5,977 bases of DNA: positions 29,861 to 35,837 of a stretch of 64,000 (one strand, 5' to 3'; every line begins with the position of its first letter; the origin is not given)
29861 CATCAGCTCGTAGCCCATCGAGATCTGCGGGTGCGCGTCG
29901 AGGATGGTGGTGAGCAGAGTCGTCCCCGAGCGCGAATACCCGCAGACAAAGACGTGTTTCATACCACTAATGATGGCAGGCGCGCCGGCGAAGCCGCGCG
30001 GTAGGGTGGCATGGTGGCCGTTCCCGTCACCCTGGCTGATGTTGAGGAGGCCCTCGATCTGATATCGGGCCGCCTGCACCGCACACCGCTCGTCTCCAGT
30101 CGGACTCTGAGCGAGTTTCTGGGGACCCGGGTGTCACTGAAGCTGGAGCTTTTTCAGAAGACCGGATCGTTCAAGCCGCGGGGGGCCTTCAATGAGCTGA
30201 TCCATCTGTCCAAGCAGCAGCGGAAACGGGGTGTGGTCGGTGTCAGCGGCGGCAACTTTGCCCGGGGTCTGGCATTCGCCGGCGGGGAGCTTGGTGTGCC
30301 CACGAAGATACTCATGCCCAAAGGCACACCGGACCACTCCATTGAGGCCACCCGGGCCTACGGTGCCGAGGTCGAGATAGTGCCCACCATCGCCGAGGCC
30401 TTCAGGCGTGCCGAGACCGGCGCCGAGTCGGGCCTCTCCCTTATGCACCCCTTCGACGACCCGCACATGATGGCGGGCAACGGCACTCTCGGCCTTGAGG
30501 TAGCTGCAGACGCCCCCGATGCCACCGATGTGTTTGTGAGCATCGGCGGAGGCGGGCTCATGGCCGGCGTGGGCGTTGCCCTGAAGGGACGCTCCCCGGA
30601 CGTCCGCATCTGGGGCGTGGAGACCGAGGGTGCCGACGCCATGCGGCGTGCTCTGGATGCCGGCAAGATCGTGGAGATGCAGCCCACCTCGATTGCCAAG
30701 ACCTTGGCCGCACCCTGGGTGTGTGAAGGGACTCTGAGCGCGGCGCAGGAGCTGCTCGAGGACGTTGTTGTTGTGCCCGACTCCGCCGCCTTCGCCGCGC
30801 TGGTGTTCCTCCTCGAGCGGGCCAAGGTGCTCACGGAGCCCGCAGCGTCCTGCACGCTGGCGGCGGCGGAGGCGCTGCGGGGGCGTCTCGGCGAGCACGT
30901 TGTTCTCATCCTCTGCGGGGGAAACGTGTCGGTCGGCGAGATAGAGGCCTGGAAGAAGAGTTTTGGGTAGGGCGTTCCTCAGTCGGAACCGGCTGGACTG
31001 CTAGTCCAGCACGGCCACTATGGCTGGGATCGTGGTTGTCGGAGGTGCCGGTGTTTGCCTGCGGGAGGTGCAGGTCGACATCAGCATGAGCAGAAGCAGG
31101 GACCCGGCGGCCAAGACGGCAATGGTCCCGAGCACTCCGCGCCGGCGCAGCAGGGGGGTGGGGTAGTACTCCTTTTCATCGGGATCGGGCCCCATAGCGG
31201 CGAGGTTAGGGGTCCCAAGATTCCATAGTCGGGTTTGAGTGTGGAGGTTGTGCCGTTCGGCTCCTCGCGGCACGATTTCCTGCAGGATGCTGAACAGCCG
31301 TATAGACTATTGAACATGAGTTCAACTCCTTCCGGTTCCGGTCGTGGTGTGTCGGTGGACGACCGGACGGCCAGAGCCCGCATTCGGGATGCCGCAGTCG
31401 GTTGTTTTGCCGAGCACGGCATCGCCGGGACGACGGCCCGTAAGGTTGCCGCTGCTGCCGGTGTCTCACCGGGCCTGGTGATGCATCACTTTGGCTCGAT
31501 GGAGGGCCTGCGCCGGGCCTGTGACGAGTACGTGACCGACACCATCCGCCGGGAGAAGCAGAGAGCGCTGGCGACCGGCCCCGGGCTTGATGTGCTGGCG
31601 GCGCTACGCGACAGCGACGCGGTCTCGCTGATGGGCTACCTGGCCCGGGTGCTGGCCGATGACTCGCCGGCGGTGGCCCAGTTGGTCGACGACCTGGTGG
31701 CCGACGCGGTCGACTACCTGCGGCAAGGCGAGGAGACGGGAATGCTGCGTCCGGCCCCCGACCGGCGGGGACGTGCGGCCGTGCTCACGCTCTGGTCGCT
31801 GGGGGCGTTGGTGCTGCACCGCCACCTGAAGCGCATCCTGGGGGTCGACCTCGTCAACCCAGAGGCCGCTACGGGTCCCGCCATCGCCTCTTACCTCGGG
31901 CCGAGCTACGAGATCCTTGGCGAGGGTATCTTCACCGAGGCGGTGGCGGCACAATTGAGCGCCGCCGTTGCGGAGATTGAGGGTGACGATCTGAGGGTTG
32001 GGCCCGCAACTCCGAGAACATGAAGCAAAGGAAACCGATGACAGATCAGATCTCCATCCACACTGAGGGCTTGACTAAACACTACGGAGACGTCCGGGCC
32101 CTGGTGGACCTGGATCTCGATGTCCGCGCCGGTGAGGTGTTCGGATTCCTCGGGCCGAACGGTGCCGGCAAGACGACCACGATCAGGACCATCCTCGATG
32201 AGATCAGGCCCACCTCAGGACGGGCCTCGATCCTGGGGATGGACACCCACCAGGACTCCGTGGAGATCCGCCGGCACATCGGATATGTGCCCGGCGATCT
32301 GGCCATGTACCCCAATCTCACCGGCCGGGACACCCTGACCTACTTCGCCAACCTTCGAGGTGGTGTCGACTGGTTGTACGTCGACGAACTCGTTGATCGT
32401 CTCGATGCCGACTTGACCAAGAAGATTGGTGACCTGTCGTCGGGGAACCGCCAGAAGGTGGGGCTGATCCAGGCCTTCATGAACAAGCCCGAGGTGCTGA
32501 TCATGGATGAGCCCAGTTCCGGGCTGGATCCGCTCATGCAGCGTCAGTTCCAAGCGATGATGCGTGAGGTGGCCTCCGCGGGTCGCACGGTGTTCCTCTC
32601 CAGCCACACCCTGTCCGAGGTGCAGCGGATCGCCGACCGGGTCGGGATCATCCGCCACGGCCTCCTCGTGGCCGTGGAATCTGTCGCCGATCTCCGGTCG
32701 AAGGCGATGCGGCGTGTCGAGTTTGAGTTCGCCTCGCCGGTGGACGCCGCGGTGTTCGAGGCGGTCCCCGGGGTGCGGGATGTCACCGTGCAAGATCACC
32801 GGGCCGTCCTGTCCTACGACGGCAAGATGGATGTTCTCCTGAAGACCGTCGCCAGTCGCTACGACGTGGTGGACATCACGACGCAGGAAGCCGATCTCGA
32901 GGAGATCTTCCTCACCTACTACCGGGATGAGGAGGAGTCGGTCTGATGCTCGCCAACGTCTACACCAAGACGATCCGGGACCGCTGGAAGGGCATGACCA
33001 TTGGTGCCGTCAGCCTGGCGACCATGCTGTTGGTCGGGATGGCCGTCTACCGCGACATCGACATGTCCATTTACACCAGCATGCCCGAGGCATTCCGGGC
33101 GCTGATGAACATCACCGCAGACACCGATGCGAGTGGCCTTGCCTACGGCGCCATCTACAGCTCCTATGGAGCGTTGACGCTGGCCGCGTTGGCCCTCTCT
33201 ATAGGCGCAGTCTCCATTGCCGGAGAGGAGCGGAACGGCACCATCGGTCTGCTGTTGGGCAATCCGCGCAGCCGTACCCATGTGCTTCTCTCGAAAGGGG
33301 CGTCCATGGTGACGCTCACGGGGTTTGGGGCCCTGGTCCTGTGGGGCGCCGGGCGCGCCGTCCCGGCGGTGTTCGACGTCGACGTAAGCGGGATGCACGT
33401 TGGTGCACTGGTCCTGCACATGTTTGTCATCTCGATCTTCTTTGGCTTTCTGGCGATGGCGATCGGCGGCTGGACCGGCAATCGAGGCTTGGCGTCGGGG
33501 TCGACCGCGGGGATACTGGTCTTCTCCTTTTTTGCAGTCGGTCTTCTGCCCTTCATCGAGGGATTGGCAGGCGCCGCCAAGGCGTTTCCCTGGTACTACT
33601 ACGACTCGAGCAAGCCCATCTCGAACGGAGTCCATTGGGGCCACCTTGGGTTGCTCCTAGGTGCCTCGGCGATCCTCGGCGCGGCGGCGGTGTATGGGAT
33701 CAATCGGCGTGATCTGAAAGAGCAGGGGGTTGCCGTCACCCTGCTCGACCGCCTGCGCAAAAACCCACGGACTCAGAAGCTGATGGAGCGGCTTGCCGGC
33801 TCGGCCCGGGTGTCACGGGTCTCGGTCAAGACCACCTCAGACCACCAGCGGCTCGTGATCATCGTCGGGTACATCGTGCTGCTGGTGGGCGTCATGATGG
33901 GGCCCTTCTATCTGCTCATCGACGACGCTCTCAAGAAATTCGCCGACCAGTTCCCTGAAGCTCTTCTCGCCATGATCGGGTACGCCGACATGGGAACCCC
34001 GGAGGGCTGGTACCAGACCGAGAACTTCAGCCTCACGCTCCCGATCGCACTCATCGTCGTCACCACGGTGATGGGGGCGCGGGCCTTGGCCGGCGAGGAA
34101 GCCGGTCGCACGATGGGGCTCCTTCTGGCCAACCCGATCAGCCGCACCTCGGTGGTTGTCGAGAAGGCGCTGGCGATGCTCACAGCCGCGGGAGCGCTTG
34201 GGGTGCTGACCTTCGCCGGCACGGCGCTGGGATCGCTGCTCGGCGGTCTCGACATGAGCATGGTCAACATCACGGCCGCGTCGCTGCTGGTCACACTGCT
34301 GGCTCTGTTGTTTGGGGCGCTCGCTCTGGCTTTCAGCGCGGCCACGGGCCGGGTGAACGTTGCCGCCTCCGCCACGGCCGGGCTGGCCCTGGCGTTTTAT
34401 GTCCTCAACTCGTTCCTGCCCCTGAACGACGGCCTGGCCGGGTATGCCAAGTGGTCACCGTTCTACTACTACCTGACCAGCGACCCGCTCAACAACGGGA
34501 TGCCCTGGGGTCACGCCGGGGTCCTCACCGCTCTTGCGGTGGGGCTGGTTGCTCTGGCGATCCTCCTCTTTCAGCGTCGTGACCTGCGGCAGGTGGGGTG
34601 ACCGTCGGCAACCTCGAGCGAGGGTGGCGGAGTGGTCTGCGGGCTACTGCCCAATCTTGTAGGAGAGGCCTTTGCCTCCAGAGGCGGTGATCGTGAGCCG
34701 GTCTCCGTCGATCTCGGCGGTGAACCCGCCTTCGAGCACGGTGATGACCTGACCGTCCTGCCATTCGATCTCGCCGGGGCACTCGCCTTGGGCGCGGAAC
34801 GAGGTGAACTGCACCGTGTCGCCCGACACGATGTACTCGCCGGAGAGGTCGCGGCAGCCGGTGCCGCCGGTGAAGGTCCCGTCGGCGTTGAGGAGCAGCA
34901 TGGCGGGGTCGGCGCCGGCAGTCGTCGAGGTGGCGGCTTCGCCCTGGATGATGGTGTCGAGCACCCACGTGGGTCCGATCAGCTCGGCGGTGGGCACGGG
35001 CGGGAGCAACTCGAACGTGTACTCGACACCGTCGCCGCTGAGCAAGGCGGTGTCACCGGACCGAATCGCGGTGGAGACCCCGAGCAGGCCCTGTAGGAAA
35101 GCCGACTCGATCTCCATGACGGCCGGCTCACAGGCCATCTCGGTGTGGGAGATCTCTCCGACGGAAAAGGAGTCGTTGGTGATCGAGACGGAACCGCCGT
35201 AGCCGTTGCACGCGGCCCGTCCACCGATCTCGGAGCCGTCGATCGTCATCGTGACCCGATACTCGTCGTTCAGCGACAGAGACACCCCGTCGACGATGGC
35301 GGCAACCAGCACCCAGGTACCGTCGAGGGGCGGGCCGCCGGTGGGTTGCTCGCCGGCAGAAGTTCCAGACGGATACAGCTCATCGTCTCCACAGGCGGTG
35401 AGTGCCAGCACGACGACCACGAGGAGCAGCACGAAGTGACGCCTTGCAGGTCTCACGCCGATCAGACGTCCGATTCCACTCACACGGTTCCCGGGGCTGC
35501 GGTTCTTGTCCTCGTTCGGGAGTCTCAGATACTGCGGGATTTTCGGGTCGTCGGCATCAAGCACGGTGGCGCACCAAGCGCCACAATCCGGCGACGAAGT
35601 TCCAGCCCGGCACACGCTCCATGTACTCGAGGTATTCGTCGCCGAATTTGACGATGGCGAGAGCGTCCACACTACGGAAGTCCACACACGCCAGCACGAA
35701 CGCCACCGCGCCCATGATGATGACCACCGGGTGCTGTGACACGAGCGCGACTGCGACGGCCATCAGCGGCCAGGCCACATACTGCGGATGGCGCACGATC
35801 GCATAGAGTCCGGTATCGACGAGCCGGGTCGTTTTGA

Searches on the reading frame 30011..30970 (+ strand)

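Call 9: search_protein_families(library=pfam, proteins=[window:30011-30970:+], max_evalue=0.001)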
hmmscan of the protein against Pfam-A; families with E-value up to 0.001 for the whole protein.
window:30011-30970:+ (319 aa): 1 family
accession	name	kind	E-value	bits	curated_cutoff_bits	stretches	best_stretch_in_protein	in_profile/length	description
PF00291.31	PALP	-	7.6e-70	236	35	1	21-303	4-295/295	Pyridoxal-phosphate dependent enzyme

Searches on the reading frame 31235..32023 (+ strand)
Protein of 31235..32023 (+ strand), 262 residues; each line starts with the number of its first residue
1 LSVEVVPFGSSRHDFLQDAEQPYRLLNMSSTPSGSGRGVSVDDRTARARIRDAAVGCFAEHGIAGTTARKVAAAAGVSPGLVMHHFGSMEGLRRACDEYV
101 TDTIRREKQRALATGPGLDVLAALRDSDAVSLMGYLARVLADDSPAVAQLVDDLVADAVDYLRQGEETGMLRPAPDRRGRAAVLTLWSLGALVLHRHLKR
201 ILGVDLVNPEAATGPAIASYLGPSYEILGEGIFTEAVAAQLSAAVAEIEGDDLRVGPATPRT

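Call 9: search_protein_families(library=pfam, proteins=[window:31235-32023:+], max_evalue=0.001)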
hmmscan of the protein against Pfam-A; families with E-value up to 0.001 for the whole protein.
window:31235-32023:+ (262 aa): 2 families
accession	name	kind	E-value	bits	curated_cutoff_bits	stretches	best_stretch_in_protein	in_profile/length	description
PF17933.6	TetR_C_25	-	5e-17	62.6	26.4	1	132-234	6-106/106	Tetracyclin repressor-like, C-terminal domain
PF00440.29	TetR_N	-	1.2e-14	54.2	24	1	50-96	1-47/47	Bacterial regulatory proteins, tetR family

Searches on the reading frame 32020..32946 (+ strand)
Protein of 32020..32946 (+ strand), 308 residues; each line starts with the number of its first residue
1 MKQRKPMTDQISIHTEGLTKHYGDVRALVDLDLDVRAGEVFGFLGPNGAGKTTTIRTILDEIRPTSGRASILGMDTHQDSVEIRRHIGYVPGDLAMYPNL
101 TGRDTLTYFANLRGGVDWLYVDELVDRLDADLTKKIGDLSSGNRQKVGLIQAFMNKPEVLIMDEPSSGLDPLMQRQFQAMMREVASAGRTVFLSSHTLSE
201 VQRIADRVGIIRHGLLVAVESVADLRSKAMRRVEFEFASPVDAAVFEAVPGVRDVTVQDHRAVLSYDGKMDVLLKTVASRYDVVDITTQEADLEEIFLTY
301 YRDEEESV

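Call 9: search_protein_families(library=pfam, proteins=[window:32020-32946:+], max_evalue=0.001)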
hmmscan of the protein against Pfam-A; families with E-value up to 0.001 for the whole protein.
window:32020-32946:+ (308 aa): 3 families
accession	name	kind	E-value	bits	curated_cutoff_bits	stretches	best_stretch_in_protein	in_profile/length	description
PF00005.33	ABC_tran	-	1.3e-26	94.3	25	1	30-166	3-136/137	ABC transporter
PF13304.12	AAA_21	-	7.7e-11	43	27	1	137-196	236-298/304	AAA domain, putative AbiEii toxin, Type IV TA system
PF13732.12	DrrA1-3_C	-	3.2e-05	25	27.4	1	222-300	3-80/81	ATP-binding protein DrrA1-3-like, C-terminal domain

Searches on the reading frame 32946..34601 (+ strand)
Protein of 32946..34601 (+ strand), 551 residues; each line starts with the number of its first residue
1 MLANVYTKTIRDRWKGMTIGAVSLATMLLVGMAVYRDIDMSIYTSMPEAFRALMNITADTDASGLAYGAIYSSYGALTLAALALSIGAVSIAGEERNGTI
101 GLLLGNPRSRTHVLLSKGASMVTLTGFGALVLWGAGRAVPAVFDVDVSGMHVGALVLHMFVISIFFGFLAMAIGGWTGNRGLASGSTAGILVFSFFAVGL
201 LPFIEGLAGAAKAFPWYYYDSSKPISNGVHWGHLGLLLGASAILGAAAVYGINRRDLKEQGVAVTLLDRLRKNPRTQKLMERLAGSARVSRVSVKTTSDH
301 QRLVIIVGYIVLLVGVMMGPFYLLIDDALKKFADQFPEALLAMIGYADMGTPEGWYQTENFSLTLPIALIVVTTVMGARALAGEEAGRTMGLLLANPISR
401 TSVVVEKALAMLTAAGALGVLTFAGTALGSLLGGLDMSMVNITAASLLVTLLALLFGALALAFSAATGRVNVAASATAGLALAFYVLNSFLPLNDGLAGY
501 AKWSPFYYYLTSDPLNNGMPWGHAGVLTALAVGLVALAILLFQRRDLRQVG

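Call 9: search_protein_families(library=pfam, proteins=[window:32946-34601:+], max_evalue=0.001)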
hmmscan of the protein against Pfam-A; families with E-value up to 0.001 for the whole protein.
window:32946-34601:+ (551 aa): 4 families
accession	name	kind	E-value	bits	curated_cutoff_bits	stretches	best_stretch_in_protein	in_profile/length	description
PF12679.13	ABC2_membrane_2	-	5.8e-33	114.8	27.2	2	305-547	16-283/283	ABC-2 family transporter protein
PF12730.13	ABC2_membrane_4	-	8.8e-15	55.6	27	1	342-466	32-158/179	ABC-2 family transporter protein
PF13346.12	ABC2_membrane_5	-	4.1e-09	36.7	25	1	355-488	29-161/205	ABC-2 family transporter protein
PF01061.29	ABC2_membrane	-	0.00088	19.3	26.9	0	367-510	58-203/211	ABC-2 type transporter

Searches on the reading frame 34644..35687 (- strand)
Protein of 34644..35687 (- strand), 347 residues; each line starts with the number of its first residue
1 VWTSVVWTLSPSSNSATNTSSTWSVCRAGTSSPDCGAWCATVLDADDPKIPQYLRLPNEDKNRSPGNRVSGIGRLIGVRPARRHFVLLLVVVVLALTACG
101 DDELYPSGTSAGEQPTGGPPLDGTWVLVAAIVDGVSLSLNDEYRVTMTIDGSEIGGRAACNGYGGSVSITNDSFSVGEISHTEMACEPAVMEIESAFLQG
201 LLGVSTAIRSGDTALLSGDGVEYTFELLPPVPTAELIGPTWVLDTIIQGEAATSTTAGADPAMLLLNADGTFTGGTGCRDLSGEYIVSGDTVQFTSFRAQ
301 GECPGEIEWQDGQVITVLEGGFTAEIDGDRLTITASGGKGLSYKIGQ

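Call 9: search_protein_families(library=pfam, proteins=[window:34644-35687:-], max_evalue=0.001)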
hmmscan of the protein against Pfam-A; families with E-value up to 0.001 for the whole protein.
window:34644-35687:- (347 aa): 1 family
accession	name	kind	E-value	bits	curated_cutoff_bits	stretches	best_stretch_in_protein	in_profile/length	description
PF03724.22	META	-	5.4e-29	100.8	24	2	122-218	6-99/109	META domain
